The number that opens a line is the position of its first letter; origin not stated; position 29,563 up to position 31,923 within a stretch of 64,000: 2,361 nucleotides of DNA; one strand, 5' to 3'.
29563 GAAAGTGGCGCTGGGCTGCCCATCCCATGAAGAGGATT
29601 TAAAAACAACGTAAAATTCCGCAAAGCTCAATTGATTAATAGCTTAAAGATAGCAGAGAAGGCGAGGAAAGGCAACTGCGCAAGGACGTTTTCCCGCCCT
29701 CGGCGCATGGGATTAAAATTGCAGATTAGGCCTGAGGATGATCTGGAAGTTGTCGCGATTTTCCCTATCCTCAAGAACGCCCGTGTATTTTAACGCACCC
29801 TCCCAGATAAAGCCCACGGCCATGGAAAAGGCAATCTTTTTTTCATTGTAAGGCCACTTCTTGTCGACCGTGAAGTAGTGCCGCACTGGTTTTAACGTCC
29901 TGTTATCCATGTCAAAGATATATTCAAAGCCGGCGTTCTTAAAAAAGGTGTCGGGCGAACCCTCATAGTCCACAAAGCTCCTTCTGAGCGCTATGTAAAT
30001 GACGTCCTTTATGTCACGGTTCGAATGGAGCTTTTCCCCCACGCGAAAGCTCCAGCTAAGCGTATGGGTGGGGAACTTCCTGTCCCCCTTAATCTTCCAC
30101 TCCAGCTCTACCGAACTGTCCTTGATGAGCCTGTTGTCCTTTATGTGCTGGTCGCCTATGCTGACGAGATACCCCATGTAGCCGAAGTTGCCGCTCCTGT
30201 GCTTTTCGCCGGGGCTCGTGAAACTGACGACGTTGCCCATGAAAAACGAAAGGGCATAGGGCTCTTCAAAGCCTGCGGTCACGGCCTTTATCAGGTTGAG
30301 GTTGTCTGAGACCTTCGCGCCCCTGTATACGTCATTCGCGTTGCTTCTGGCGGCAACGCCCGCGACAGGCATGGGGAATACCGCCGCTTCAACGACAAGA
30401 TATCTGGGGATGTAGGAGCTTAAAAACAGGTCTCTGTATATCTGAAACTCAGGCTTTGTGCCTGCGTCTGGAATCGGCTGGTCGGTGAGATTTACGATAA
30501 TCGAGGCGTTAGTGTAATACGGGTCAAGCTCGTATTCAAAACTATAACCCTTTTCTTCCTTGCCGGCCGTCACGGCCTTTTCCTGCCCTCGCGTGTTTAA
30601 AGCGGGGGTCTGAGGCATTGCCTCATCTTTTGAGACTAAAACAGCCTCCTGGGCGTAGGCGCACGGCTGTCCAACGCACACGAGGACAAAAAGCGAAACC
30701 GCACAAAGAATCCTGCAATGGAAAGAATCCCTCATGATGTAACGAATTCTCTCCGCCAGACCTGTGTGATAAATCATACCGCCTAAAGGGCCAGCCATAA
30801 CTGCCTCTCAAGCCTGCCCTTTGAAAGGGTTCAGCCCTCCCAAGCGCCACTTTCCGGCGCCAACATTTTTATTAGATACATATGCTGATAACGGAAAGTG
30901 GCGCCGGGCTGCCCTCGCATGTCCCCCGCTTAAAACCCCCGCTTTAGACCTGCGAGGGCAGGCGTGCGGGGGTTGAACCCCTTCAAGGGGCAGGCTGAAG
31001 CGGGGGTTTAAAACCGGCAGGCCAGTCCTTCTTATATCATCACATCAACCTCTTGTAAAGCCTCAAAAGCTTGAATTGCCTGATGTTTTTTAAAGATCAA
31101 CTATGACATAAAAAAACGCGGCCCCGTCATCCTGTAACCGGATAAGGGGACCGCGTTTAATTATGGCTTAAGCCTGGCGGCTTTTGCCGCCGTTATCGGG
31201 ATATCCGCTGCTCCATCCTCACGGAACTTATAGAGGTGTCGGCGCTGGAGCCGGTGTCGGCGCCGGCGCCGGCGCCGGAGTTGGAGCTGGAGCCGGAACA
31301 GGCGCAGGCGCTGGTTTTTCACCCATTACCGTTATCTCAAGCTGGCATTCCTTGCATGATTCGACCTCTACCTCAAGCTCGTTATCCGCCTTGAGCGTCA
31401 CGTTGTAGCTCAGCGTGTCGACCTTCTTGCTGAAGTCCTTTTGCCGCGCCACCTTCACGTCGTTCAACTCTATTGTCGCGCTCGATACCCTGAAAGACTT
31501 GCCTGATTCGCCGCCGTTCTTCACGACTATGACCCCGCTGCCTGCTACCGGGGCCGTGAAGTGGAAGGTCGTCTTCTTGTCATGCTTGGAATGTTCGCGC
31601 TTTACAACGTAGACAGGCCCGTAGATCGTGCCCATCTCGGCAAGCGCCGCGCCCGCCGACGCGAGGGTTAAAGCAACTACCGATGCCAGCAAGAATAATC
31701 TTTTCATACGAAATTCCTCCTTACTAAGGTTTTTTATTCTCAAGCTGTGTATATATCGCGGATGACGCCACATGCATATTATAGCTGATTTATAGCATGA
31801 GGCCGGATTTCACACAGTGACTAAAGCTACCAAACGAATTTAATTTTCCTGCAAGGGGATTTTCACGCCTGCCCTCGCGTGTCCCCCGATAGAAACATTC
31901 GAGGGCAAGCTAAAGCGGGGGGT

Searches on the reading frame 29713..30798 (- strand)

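Call 10: search_protein_families(library=ncbifam, proteins=[window:29713-30798:-])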
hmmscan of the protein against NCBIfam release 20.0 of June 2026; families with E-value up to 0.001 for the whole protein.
window:29713-30798:- (361 aa): 0 families

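Call 80: search_protein_families(library=pfam, proteins=[window:29713-30798:-], max_evalue=0.01)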
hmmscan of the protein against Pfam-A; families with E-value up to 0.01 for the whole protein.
window:29713-30798:- (361 aa): 1 family
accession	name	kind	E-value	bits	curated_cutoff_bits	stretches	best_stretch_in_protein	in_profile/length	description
PF01456.22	Mucin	-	0.0057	17.1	34.7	1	27-68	3-28/143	Mucin-like glycoprotein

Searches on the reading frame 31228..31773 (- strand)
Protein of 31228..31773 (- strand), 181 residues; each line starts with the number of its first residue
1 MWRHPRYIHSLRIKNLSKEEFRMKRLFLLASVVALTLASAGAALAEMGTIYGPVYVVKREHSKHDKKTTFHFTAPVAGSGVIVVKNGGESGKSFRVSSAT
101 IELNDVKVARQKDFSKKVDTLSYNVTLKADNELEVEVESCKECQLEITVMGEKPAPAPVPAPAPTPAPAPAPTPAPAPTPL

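Call 10: search_protein_families(library=ncbifam, proteins=[window:31228-31773:-])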
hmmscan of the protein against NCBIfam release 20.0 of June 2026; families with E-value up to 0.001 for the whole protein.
window:31228-31773:- (181 aa): 1 family
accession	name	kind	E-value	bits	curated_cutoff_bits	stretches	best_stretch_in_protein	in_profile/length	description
NF033186.1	internalin_K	exception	1.7e-08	33.4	1100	1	112-180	469-538/604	class 1 internalin InlK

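Call 80: search_protein_families(library=pfam, proteins=[window:31228-31773:-], max_evalue=0.01)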
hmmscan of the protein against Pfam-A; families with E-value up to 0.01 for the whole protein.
window:31228-31773:- (181 aa): 1 family
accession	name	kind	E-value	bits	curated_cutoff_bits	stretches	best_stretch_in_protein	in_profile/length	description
PF04625.18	DEC-1_N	-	0.0023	17.5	29.2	1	149-179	112-142/403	DEC-1 protein, N-terminal region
